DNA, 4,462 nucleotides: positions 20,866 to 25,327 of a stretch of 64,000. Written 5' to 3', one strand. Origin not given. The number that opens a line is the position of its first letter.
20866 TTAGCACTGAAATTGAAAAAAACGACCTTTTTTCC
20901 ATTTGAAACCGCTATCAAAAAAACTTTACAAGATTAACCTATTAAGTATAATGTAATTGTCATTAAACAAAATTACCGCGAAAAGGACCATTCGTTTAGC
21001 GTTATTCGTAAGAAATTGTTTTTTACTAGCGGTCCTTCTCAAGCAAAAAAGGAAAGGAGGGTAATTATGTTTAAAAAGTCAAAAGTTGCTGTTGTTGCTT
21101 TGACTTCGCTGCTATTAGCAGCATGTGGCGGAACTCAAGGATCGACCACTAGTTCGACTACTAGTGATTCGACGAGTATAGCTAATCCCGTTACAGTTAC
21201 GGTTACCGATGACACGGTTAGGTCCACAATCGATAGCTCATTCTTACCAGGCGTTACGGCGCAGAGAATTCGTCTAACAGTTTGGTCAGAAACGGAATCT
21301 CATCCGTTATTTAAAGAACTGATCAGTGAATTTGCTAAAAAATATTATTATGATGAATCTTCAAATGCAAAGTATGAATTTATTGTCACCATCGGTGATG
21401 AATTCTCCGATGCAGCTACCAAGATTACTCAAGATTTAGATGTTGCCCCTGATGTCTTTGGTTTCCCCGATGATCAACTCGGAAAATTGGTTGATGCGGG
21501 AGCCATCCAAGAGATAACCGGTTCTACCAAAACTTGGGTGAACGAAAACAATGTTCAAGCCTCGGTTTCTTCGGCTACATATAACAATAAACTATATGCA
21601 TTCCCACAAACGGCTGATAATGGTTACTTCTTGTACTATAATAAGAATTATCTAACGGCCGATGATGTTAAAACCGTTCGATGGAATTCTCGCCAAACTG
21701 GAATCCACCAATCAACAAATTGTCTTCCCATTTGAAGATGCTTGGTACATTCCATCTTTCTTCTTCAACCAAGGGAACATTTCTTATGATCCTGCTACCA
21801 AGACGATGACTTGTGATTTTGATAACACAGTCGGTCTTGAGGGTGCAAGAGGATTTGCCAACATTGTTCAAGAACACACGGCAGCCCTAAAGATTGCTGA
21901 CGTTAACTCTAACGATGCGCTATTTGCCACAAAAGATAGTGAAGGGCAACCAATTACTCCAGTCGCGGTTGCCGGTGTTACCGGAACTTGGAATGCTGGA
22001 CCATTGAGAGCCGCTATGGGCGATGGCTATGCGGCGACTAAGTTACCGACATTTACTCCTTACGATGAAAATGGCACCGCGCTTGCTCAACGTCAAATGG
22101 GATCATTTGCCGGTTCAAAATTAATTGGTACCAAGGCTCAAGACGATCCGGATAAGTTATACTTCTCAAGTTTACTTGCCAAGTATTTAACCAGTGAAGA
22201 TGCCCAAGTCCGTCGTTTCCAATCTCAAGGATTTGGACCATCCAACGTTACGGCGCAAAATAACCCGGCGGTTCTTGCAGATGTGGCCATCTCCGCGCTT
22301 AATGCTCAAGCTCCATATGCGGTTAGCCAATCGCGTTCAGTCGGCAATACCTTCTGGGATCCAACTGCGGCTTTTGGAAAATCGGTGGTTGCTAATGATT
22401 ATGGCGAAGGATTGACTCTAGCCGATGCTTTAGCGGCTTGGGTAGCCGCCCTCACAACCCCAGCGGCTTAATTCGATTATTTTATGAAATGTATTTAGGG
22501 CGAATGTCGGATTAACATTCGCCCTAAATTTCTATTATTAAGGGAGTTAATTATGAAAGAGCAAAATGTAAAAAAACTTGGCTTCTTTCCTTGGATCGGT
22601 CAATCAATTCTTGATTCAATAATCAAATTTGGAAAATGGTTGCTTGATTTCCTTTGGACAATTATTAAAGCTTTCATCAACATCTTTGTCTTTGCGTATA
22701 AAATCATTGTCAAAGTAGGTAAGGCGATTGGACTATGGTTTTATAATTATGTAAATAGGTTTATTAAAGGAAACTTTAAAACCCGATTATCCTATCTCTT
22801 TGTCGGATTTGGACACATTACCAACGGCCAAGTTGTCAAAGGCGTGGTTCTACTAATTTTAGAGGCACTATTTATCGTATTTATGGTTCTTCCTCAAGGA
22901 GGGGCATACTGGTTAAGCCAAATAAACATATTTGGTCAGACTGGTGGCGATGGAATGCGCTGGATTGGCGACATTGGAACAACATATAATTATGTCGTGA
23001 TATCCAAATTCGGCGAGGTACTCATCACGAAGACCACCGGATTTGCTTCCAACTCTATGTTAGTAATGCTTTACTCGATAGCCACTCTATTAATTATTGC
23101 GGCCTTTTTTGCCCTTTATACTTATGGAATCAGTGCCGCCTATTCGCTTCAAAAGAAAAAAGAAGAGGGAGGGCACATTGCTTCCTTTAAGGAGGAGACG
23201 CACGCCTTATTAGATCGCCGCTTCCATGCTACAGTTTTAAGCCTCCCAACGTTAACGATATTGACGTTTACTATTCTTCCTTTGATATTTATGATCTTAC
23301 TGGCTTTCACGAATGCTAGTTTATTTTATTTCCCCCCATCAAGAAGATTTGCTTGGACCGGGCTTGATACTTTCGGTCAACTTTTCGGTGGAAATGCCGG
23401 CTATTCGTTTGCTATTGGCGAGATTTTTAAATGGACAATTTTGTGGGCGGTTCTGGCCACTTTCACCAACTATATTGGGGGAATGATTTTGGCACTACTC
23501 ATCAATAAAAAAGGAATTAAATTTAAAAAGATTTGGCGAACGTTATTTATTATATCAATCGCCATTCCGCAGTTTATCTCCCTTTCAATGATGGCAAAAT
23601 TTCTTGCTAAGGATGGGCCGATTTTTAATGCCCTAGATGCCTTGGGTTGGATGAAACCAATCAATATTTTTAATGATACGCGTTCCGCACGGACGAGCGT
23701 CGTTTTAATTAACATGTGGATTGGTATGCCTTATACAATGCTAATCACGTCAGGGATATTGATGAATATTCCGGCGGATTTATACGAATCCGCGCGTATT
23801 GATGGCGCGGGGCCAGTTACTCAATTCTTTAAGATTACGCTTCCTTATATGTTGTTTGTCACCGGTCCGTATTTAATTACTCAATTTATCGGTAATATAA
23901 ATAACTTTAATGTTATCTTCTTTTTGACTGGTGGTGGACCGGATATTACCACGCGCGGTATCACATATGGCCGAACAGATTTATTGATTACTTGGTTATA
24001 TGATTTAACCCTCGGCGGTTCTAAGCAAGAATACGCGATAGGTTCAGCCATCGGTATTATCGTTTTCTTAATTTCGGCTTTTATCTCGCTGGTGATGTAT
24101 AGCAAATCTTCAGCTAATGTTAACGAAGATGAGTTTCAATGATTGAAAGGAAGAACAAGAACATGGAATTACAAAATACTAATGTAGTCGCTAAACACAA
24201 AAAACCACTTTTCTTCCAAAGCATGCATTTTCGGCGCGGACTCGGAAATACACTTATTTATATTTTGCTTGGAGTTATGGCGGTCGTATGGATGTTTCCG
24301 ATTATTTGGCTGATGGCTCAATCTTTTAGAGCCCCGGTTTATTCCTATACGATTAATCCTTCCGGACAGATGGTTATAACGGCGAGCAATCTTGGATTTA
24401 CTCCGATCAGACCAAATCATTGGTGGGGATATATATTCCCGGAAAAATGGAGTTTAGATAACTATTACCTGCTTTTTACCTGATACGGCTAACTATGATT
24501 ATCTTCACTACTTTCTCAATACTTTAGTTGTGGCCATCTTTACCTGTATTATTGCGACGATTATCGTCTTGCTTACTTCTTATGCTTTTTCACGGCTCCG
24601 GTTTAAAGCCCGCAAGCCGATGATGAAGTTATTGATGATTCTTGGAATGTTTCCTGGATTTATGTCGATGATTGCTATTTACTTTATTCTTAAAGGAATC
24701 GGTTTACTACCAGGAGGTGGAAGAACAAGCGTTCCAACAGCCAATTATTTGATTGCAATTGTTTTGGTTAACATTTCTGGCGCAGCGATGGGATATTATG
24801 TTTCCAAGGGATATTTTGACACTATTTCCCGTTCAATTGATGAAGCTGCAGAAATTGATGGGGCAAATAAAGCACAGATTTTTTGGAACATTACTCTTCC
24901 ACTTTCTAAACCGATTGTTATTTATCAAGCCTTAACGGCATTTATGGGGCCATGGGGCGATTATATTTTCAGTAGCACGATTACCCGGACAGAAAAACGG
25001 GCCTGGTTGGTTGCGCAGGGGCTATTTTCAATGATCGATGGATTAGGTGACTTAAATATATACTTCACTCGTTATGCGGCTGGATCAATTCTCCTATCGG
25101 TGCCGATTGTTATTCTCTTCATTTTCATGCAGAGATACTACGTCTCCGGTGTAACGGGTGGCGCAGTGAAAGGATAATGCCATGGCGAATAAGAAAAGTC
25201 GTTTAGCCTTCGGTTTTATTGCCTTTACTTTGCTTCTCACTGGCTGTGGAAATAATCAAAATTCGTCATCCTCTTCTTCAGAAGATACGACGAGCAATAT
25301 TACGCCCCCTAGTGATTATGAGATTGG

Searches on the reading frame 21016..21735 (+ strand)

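Call 17: search_protein_families(library=pfam, proteins=[window:21016-21735:+], max_evalue=0.01)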
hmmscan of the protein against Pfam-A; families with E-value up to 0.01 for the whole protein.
window:21016-21735:+ (239 aa): 2 families
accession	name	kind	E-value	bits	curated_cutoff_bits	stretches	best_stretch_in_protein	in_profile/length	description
PF13416.11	SBP_bac_8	-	6.5e-10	39.7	27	1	117-221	10-112/279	Bacterial extracellular solute-binding protein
PF01547.30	SBP_bac_1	-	4.1e-05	24.2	26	1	109-215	16-123/307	Bacterial extracellular solute-binding protein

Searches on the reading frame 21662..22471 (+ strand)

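Call 17: search_protein_families(library=pfam, proteins=[window:21662-22471:+], max_evalue=0.01)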
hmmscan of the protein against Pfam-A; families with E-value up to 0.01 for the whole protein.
window:21662-22471:+ (269 aa): 1 family
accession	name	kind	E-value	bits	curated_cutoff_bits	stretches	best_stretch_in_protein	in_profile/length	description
PF13416.11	SBP_bac_8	-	4.4e-07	30.4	27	1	102-210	187-277/279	Bacterial extracellular solute-binding protein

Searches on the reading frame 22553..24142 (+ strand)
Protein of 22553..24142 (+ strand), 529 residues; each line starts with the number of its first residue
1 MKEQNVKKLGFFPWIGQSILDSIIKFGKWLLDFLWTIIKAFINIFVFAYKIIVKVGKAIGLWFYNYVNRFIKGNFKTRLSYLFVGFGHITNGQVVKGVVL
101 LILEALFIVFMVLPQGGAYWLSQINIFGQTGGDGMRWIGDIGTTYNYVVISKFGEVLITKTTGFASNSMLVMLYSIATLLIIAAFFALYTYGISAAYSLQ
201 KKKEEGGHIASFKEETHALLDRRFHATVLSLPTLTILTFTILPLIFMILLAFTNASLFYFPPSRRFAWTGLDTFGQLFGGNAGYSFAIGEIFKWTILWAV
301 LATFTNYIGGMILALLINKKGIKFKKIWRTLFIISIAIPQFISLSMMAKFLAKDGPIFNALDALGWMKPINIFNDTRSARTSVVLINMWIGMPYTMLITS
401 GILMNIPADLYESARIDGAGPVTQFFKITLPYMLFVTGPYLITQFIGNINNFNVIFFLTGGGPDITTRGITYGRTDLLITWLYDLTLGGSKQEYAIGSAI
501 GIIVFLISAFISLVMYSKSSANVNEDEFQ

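Call 5: search_protein_families(library=pfam, proteins=[window:22553-24142:+], max_evalue=0.1)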
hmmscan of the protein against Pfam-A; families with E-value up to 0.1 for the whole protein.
window:22553-24142:+ (529 aa): 1 family
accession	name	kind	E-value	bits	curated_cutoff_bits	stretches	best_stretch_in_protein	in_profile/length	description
PF00528.27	BPD_transp_1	-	1.1e-18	68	26.4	1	309-515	4-175/184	Binding-protein-dependent transport system inner membrane component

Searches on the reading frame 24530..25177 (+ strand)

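Call 17: search_protein_families(library=pfam, proteins=[window:24530-25177:+], max_evalue=0.01)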
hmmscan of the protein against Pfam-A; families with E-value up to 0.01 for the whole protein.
window:24530-25177:+ (215 aa): 1 family
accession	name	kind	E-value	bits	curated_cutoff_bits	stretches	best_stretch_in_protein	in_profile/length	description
PF00528.27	BPD_transp_1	-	3.7e-15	56.6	26.4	1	21-203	10-177/184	Binding-protein-dependent transport system inner membrane component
